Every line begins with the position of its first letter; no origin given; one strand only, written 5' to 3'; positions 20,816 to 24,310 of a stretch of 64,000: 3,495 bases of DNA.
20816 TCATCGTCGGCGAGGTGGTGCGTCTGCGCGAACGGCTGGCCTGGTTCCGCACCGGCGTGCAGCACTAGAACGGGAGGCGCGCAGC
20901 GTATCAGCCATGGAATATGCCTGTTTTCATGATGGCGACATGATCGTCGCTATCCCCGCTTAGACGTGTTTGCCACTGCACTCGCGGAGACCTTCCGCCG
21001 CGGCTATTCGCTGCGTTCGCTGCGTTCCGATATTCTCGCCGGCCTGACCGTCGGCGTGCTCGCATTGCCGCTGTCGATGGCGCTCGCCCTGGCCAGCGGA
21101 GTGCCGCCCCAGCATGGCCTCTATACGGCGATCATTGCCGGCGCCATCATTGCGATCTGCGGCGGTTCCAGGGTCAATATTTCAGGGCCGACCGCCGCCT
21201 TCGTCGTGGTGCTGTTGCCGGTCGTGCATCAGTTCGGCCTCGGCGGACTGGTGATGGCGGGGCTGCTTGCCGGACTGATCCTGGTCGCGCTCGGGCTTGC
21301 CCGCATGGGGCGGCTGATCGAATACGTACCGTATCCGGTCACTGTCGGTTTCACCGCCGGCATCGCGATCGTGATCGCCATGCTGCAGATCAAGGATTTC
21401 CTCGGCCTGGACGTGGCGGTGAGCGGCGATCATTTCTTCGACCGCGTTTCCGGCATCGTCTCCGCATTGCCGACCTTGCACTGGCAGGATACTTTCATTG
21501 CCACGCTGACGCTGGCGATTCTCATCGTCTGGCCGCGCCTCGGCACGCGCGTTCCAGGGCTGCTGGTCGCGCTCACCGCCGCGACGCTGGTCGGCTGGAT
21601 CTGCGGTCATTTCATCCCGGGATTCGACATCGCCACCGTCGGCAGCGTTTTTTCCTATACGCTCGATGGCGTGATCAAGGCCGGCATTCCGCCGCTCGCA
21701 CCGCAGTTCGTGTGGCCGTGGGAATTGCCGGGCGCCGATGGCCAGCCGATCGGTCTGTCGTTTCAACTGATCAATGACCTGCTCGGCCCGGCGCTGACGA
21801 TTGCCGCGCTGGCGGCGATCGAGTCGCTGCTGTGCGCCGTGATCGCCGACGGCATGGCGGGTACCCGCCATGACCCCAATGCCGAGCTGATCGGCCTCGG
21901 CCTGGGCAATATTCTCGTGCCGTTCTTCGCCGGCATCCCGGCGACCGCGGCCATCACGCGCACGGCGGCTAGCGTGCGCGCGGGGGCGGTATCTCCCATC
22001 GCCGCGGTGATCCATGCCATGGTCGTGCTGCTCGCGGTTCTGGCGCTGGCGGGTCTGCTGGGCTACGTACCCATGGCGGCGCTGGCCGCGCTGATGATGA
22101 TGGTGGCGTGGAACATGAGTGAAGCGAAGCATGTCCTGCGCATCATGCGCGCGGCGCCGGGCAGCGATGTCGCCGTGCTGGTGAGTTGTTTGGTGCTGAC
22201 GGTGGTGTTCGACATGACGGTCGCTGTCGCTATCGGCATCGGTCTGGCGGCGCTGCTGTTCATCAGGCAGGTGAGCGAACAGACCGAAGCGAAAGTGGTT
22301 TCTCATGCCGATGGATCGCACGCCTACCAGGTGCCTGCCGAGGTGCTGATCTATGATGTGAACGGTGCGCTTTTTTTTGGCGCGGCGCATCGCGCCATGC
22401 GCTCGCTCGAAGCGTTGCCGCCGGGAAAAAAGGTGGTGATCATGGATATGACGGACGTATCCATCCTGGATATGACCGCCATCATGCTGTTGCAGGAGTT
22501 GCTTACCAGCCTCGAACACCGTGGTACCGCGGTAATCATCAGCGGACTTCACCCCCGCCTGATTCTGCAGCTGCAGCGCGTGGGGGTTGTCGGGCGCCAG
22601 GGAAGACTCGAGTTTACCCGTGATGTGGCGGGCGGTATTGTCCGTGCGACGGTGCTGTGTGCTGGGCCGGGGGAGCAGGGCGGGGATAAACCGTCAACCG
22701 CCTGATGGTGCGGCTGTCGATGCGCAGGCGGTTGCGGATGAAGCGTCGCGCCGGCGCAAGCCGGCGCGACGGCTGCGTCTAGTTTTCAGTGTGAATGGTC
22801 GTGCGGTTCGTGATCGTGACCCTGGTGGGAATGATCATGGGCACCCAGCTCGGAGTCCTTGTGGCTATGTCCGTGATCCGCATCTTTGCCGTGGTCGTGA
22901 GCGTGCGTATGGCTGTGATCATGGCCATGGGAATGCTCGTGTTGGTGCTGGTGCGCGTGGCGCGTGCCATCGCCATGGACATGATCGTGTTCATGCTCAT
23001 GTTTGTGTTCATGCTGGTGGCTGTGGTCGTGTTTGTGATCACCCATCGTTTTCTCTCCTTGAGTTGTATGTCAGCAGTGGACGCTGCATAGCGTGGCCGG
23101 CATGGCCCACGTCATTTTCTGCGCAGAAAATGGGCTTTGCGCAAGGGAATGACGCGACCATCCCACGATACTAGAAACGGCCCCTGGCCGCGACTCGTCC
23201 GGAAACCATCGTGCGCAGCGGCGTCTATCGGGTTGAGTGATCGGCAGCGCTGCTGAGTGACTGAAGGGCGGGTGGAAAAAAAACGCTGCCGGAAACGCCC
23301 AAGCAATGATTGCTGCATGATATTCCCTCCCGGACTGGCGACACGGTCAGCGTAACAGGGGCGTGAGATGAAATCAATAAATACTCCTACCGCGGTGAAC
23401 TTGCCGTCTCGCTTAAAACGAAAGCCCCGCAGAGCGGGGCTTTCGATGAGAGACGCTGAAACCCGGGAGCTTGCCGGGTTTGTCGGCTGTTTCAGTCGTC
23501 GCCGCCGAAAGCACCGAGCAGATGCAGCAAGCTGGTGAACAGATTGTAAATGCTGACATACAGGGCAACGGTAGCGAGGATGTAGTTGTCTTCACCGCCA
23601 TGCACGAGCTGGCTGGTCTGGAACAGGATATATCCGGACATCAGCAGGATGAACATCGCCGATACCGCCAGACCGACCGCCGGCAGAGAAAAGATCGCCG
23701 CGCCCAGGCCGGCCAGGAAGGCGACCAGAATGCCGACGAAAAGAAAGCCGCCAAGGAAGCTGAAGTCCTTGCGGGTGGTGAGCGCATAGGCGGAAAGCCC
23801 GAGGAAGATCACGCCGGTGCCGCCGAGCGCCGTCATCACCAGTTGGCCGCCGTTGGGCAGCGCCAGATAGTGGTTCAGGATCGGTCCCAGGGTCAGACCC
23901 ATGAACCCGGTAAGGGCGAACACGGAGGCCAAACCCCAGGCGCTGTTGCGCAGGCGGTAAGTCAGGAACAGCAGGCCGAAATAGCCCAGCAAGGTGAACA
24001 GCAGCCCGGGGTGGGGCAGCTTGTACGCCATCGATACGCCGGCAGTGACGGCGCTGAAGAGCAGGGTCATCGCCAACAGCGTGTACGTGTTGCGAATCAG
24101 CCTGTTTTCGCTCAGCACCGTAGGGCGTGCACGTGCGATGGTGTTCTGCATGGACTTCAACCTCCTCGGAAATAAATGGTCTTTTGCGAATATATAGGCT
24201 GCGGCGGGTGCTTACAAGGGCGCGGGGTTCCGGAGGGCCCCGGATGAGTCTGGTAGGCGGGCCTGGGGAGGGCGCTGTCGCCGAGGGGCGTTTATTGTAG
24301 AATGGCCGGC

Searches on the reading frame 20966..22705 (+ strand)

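Call 59: search_protein_families(library=pfam, proteins=[window:20966-22705:+])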
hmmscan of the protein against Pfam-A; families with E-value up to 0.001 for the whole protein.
window:20966-22705:+ (579 aa): 2 families
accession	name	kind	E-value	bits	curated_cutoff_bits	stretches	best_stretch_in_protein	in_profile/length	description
PF00916.26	Sulfate_transp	-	1.7e-76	257.9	23.2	1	19-398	1-371/380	Sulfate permease family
PF01740.26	STAS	-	1.9e-13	50.5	22.6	1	456-541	6-93/106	STAS domain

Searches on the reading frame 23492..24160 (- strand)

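Call 61: search_protein_families(library=pfam, proteins=[window:23492-24160:-], max_evalue=0.00001)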
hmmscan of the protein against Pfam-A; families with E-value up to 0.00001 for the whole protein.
window:23492-24160:- (222 aa): 1 family
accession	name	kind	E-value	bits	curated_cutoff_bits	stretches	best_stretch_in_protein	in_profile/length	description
PF01027.25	Bax1-I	-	5.8e-46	157.3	34.1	1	20-215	2-207/207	Inhibitor of apoptosis-promoting Bax1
